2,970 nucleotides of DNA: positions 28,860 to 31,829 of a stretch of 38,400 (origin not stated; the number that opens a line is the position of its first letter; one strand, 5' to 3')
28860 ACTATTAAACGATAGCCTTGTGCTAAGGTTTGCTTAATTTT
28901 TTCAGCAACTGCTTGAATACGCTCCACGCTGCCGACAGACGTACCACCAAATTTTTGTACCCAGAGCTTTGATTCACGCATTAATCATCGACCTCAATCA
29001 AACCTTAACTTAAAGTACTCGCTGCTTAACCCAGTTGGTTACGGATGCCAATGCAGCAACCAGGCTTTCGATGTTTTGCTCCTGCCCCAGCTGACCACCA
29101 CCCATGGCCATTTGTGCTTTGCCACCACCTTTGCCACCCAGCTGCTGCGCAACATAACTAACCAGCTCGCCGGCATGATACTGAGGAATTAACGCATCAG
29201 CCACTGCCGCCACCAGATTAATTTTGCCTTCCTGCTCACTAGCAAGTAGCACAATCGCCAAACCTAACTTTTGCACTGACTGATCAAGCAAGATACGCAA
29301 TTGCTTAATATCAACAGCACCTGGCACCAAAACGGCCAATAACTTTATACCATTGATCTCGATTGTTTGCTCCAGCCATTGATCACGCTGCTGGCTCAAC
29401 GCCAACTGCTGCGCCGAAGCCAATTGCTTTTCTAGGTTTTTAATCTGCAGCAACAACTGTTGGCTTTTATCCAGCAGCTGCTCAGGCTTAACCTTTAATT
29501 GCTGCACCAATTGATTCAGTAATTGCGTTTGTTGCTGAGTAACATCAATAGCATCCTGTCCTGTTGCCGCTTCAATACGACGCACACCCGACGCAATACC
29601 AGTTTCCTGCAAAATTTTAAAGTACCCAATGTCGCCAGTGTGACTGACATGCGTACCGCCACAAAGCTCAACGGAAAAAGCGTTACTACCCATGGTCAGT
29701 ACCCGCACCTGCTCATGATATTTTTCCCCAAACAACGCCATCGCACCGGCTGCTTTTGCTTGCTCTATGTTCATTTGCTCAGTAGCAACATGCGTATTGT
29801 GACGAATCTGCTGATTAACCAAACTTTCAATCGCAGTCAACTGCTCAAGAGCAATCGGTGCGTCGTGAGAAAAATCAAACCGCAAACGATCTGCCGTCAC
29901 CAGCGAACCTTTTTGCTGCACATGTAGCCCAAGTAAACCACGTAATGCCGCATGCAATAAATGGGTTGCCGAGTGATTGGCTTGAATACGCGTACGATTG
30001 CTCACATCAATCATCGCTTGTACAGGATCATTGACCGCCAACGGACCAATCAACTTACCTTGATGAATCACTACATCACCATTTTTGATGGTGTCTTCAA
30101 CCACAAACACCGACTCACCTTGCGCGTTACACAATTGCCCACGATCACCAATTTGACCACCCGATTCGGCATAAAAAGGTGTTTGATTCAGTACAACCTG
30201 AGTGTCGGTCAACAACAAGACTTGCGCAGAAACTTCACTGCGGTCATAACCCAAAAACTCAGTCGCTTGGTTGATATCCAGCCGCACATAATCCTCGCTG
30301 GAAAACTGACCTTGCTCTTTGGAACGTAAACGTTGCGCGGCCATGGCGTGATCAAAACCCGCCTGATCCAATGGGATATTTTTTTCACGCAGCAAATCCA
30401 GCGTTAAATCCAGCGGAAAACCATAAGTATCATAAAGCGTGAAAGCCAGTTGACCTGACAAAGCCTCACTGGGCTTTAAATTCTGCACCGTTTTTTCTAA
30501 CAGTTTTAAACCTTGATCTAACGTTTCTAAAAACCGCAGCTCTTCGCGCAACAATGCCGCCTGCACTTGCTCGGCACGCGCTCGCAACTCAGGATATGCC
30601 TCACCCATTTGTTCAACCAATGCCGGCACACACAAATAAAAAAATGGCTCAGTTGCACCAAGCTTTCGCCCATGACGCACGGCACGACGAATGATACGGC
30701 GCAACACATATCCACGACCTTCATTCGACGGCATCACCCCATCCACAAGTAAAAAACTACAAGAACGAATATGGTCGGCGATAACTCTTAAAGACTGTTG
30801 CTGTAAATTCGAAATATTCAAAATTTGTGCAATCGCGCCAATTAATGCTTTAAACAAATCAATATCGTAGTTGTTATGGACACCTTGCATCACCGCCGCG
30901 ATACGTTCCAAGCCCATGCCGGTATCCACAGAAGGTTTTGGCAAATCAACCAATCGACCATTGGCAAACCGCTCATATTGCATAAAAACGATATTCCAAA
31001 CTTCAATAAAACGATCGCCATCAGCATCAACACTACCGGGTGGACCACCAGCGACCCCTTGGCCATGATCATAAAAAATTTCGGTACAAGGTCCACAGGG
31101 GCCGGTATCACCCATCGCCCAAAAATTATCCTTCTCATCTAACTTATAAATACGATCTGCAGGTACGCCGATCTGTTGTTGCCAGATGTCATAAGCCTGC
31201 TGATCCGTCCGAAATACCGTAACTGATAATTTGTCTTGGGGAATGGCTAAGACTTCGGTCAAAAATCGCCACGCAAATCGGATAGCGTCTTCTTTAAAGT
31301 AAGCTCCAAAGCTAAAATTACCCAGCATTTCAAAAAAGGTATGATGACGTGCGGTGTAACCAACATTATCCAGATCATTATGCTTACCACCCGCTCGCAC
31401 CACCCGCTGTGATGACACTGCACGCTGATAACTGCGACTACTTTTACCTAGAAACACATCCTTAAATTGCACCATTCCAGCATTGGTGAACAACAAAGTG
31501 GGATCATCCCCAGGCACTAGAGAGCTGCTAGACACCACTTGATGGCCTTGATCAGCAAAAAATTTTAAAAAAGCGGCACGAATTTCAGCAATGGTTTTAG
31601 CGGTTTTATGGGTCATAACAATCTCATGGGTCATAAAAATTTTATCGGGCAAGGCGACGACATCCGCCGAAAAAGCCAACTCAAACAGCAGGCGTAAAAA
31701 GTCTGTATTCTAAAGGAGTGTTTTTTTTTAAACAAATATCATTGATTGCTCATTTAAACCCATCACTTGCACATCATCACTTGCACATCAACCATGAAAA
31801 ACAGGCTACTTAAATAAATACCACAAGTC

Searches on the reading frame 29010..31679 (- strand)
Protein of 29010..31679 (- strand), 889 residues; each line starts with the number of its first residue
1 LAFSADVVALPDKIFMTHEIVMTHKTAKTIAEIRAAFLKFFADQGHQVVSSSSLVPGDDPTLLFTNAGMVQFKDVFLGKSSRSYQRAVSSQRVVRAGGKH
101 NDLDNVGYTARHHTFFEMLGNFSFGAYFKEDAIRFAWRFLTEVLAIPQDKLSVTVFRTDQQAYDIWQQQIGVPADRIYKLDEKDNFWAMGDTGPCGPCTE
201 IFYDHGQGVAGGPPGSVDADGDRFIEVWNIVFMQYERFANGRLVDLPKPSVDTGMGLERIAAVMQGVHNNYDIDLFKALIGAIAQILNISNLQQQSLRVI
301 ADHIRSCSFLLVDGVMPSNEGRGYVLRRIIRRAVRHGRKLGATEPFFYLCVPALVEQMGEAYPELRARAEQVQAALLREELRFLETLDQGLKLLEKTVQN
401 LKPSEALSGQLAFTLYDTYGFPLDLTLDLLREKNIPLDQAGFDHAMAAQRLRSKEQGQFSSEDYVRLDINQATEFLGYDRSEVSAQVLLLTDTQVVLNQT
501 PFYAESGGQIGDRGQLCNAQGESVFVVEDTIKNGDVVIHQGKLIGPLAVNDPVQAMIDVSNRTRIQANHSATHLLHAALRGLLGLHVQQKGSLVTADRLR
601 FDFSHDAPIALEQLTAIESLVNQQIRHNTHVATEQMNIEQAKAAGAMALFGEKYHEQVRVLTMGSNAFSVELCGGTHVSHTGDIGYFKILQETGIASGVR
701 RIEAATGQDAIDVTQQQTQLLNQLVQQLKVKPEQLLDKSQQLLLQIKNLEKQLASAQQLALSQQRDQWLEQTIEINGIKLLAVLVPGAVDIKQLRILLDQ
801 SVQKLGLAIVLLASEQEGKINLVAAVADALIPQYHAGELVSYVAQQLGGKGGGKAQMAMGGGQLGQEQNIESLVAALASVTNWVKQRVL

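Call 7: search_protein_families(library=pfam, proteins=[window:29010-31679:-], max_evalue=0.001)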
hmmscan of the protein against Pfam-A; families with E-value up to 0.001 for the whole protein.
window:29010-31679:- (889 aa): 3 families
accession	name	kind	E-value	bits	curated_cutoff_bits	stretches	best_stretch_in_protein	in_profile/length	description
PF01411.24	tRNA-synt_2c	-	2.9e-204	680.1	30.3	1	32-558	1-549/552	tRNA synthetases class II (A)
PF07973.19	tRNA_SAD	-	1.8e-17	63.5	24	1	658-703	1-44/44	Threonyl and Alanyl tRNA synthetase second additional domain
PF02272.25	DHHA1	-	7.4e-12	46.1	25.9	1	781-879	5-98/102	DHHA1 domain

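Call 69: find_homologous_proteins(query=window:29010-31619:-, max_evalue=1e-100)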
Query window:29010-31619:- (869 aa): 8000 proteins with E <= 1e-100 among 8000 candidates; the best 120 are listed.
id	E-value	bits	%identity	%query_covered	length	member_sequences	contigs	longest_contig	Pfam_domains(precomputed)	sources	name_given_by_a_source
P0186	0.0e+0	1932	100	100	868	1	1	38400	PF01411.25,PF07973.20,PF02272.25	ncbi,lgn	-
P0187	0.0e+0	1601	83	99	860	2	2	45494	PF01411.25,PF07973.20,PF02272.25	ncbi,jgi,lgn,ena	-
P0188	0.0e+0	1599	83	100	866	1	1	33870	PF01411.25,PF07973.20,PF02272.25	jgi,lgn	jgi:alanyl-tRNA synthetase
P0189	0.0e+0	1538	79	100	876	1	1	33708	PF01411.25,PF07973.20,PF02272.25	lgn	-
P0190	0.0e+0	1101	60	98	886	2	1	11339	PF01411.25,PF07973.20,PF02272.25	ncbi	-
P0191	0.0e+0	1074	58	99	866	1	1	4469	PF01411.25,PF07973.20,PF02272.25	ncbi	-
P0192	0.0e+0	1066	57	99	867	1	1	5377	PF01411.25,PF07973.20,PF02272.25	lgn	-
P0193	0.0e+0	1059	57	99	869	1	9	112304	PF01411.25,PF07973.20,PF02272.25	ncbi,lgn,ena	-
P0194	0.0e+0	1057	57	99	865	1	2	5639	PF01411.25,PF07973.20,PF02272.25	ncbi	-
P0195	0.0e+0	1056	58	98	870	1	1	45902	PF01411.25,PF07973.20,PF02272.25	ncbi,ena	-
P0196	0.0e+0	1055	57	100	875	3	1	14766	PF01411.25,PF07973.20,PF02272.25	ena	-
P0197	0.0e+0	1053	57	99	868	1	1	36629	PF01411.25,PF07973.20,PF02272.25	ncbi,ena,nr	ncbi:MAG: alanine--tRNA ligase [Pseudohongiellaceae bacterium]|nr:alanine--tRNA ligase [Pseudohongie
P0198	0.0e+0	1052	57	99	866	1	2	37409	PF01411.25,PF07973.20,PF02272.25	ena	-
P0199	0.0e+0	1052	56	99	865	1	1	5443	PF01411.25,PF07973.20,PF02272.25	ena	-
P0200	0.0e+0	1052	58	98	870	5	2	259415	PF01411.25,PF07973.20,PF02272.25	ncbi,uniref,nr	ncbi:alanine--tRNA ligase [Microbulbifer thermotolerans]|uniref:alanine--tRNA ligase n=1 Tax=Microbu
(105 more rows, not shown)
